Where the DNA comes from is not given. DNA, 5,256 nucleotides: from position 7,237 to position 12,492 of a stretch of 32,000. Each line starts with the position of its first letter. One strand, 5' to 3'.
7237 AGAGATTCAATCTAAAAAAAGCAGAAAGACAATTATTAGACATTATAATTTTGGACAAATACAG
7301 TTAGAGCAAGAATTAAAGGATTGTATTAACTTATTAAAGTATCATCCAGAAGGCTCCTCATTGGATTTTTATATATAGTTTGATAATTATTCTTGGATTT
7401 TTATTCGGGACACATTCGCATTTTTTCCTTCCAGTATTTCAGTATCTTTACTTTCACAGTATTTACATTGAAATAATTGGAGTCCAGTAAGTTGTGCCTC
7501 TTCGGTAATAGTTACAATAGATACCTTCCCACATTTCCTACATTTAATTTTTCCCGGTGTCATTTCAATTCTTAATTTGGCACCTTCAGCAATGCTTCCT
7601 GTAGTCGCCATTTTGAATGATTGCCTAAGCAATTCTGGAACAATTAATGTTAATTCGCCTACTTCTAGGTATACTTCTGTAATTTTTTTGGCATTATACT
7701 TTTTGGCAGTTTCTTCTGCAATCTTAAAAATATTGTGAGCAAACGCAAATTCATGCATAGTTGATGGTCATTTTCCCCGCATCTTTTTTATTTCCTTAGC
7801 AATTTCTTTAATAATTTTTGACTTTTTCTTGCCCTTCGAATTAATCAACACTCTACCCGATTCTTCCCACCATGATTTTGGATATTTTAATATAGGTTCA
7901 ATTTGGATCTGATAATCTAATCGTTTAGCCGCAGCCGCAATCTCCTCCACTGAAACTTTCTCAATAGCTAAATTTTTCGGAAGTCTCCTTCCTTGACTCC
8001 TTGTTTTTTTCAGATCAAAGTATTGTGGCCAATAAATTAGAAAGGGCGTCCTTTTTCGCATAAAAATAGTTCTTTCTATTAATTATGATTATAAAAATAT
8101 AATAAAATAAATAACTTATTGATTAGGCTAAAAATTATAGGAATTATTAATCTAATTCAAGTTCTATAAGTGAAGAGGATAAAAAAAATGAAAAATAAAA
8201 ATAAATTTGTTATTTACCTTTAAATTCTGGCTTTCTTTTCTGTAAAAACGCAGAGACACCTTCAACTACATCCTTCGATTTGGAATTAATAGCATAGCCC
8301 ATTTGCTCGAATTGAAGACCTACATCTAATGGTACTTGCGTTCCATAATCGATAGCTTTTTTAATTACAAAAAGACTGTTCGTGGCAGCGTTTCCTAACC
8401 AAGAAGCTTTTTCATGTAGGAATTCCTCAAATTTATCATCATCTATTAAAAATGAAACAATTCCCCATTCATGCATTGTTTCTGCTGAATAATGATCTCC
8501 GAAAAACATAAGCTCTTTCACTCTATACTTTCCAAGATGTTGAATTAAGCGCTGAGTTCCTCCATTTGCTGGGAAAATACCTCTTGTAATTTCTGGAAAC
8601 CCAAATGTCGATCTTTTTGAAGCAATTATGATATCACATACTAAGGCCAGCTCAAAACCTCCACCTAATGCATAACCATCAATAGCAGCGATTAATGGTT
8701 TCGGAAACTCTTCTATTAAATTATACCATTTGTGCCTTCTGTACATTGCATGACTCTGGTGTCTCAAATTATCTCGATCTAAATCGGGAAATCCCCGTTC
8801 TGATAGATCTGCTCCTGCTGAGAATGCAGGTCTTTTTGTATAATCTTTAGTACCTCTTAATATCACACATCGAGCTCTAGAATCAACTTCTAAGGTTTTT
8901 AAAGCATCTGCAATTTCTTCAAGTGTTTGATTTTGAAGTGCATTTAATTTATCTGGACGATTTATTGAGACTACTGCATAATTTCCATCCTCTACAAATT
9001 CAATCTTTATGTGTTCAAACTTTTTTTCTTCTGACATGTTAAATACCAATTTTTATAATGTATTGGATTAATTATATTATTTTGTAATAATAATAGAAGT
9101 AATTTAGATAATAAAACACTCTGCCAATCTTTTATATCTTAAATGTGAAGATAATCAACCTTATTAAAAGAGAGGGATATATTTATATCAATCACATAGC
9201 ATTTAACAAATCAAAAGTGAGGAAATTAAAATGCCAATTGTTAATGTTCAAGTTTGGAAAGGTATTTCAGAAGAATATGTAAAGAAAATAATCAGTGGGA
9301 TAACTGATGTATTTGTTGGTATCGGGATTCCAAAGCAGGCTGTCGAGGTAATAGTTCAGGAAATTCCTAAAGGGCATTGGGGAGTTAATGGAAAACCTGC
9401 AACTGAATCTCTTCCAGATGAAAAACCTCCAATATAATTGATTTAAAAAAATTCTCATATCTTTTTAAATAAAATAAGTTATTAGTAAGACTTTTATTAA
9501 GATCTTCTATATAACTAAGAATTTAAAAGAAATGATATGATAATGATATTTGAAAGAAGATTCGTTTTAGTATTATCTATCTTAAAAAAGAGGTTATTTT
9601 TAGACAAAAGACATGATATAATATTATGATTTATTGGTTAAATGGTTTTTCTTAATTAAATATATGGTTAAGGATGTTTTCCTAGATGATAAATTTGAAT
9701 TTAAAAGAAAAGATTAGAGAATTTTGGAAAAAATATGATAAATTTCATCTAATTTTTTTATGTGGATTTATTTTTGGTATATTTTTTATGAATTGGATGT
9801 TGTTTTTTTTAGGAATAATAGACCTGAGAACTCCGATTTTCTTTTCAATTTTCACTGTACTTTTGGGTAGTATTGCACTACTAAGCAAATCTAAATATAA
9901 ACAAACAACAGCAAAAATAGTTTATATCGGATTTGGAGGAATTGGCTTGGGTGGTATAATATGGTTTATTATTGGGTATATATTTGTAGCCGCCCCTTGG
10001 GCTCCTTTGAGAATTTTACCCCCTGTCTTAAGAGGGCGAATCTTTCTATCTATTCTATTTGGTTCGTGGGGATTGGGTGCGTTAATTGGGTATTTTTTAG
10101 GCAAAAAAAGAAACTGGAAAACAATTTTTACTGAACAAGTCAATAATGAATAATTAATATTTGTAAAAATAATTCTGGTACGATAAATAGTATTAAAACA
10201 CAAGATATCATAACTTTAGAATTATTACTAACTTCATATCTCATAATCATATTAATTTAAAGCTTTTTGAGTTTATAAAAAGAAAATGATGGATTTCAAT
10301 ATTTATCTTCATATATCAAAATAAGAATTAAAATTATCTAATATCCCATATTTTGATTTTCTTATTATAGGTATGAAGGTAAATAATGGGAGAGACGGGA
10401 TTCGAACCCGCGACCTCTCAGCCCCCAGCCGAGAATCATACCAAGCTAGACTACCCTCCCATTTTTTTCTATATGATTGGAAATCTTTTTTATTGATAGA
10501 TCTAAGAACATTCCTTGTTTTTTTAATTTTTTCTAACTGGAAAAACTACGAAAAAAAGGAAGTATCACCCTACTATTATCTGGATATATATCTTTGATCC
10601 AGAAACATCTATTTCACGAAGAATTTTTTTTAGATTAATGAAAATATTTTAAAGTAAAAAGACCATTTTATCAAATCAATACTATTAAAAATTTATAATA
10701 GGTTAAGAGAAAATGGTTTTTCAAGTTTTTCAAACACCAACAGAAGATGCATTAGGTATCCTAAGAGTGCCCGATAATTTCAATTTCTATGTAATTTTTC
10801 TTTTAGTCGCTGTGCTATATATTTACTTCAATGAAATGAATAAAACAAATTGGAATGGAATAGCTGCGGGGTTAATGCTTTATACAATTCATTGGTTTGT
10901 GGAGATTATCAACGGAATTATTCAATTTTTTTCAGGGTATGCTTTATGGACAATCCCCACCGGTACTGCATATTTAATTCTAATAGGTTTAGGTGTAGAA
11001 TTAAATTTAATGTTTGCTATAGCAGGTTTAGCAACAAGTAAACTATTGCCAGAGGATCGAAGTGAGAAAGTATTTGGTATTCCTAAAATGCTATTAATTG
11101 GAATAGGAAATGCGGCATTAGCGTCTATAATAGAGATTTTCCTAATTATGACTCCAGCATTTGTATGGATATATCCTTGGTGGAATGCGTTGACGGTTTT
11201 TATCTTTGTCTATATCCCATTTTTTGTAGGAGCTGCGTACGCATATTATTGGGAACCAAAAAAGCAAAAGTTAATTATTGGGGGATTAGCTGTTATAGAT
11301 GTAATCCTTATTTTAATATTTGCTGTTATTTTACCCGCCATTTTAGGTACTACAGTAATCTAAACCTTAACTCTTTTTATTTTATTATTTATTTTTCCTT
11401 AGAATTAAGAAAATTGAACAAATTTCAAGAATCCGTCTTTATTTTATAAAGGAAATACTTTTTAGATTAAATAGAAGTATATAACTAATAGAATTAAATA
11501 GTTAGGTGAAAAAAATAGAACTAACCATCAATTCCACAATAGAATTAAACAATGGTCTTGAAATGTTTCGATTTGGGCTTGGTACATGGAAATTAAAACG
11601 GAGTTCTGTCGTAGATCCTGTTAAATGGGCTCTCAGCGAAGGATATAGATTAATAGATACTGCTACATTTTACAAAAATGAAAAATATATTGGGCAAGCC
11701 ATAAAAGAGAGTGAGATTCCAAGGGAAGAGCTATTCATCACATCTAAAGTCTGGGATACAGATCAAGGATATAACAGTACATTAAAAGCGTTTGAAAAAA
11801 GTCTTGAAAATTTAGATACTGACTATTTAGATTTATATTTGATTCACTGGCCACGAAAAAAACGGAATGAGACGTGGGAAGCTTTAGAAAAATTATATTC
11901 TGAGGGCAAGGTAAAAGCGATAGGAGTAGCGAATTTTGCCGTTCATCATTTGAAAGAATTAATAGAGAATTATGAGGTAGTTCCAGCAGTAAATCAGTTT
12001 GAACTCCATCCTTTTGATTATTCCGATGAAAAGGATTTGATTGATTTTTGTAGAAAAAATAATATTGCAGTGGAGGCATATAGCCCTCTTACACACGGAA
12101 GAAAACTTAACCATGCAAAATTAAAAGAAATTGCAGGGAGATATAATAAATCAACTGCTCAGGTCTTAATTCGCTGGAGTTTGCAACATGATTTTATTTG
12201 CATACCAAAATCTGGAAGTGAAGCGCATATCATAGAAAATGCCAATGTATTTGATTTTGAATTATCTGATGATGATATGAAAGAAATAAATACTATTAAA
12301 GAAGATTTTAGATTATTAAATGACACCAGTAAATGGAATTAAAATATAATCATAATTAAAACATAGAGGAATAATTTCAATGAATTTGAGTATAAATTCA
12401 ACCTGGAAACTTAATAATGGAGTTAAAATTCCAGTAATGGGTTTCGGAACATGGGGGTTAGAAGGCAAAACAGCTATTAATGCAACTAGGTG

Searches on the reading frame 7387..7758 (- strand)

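Call 35: search_protein_families(library=pfam, proteins=[window:7387-7758:-], max_evalue=0.01)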
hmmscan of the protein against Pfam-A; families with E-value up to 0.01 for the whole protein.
window:7387-7758:- (123 aa): 4 families
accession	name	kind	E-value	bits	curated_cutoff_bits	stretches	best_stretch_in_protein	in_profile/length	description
PF01155.25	HypA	-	1.4e-29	102.8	28.9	1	1-120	1-111/112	Hydrogenase/urease nickel incorporation, metallochaperone, hypA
PF12760.12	Zn_ribbon_IS1595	-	0.0026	18.1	25.4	1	68-102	16-44/46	Transposase zinc-ribbon domain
PF17207.9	MCM_OB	-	0.0033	17.6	24.8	1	52-123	16-84/126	MCM OB domain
PF20728.2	Nairovirus_NSm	-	0.0051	17.3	27.4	1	56-109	35-90/115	Nairovirus NSm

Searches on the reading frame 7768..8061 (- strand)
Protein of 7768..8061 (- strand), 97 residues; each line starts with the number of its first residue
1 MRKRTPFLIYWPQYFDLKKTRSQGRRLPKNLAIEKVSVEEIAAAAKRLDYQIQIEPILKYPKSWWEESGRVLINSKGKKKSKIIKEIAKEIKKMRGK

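Call 35: search_protein_families(library=pfam, proteins=[window:7768-8061:-], max_evalue=0.01)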
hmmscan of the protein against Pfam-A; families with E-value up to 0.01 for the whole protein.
window:7768-8061:- (97 aa): 1 family
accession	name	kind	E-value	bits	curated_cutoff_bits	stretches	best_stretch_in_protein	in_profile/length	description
PF01922.23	SRP19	-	5.4e-23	82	25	1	11-93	3-94/95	SRP19 protein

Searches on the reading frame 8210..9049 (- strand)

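Call 35: search_protein_families(library=pfam, proteins=[window:8210-9049:-], max_evalue=0.01)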
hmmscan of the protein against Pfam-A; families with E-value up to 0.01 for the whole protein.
window:8210-9049:- (279 aa): 2 families
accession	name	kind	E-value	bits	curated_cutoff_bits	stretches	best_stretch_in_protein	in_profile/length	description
PF00378.25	ECH_1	-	1e-52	179.4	27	1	24-278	6-250/251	Enoyl-CoA hydratase/isomerase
PF16113.10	ECH_2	-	3.9e-31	109.2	27.2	1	25-212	2-182/335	Enoyl-CoA hydratase/isomerase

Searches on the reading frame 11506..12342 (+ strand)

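Call 35: search_protein_families(library=pfam, proteins=[window:11506-12342:+], max_evalue=0.01)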
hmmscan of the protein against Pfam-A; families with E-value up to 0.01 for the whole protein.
window:11506-12342:+ (278 aa): 1 family
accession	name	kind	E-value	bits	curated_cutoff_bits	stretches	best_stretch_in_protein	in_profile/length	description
PF00248.27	Aldo_ket_red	-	1.6e-58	198.5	24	1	24-264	3-289/291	Aldo/keto reductase family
